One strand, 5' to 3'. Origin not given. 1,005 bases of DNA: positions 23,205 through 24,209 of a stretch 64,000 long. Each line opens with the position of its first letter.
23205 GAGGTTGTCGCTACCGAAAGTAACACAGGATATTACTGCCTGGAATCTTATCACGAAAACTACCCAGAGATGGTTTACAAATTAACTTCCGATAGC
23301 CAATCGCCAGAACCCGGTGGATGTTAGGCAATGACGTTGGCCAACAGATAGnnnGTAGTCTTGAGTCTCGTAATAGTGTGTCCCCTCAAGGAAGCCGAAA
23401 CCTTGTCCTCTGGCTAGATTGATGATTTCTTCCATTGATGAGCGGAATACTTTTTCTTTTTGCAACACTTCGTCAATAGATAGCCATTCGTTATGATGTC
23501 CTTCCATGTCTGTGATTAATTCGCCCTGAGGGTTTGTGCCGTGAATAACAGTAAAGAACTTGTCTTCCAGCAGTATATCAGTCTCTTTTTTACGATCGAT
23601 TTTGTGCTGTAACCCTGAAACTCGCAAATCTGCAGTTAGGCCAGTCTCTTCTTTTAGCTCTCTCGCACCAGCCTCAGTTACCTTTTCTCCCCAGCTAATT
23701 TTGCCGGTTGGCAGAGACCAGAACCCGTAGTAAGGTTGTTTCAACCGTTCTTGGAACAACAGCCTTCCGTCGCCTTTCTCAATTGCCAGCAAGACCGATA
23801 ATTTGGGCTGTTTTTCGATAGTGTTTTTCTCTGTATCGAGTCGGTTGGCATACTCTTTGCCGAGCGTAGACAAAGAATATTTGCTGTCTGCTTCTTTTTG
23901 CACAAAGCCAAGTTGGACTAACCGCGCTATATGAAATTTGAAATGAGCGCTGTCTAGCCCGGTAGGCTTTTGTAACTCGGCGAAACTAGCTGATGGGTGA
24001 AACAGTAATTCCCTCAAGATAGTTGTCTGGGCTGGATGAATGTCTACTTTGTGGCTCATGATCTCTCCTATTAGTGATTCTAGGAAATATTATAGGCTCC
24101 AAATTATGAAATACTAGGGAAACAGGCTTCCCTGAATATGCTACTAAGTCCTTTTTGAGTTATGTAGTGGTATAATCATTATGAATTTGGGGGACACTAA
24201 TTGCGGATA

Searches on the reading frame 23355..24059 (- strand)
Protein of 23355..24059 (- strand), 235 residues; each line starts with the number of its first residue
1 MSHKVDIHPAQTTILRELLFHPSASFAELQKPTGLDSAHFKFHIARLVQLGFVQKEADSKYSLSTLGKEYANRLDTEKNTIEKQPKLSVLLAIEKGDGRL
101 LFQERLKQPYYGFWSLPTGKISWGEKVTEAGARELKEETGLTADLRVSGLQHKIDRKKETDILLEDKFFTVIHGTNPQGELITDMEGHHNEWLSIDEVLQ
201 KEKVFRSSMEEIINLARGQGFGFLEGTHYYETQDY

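Call 24: search_protein_families(library=ncbifam, proteins=[window:23355-24059:-], max_evalue=0.01)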
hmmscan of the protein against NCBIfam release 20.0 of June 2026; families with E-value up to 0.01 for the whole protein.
seq(235 aa): 21 families
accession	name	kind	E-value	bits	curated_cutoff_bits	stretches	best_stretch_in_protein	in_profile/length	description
NF006530.0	PRK08999.1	equivalog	4.9e-10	39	245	1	92-198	12-112/315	Nudix family hydrolase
NF011963.0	PRK15434.1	subfamily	8.2e-08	32.1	146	1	81-150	12-81/159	GDP-mannose mannosyl hydrolase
NF006961.0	PRK09438.1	equivalog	2.5e-07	30.3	103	1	82-149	5-69/151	dihydroneopterin triphosphate diphosphatase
NF052459.1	OxoGTPPhMutT1Mycb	equivalog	1.3e-06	27.7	475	1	107-157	24-76/292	8-oxo-(d)GTP phosphatase MutT1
NF008044.0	PRK10776.1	equivalog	1.8e-06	27.9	148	1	111-214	30-124/130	8-oxo-dGTP diphosphatase MutT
NF007834.0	PRK10546.1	equivalog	2.7e-06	27.2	156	1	87-145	4-63/135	pyrimidine (deoxy)nucleoside triphosphate diphosphatase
TIGR00586.1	mutt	equivalog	1.4e-05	25.1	97.9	1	98-214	17-125/129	8-oxo-dGTP diphosphatase MutT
NF001937.0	PRK00714.1-4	equivalog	2.3e-05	24.1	139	1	88-144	10-63/161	RNA pyrophosphohydrolase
NF003786.0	PRK05379.1-2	equivalog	2.9e-05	23.4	397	1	95-142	226-273/354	bifunctional nicotinamide-nucleotide adenylyltransferase/Nudix hydroxylase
NF003787.0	PRK05379.1-4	equivalog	3e-05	23.2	449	1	96-143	217-264/346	bifunctional nicotinamide-nucleotide adenylyltransferase/Nudix hydroxylase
NF001938.0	PRK00714.1-5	equivalog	4.2e-05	23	116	1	97-143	24-76/172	RNA pyrophosphohydrolase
TIGR02705.1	nudix_YtkD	equivalog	5.5e-05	22.8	154.4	1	88-160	25-92/156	RNA deprotection pyrophosphohydrolase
NF008736.0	PRK11762.1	equivalog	0.00013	21.6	169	1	114-144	76-106/186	ADP compounds hydrolase NudE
NF003788.0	PRK05379.1-5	equivalog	0.00013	21.4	354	1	96-147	222-273/351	bifunctional nicotinamide-nucleotide adenylyltransferase/Nudix hydroxylase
NF041652.1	Nud_hyd_Dein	equivalog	0.00034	20.9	200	1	99-162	27-92/152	Nudix hydrolase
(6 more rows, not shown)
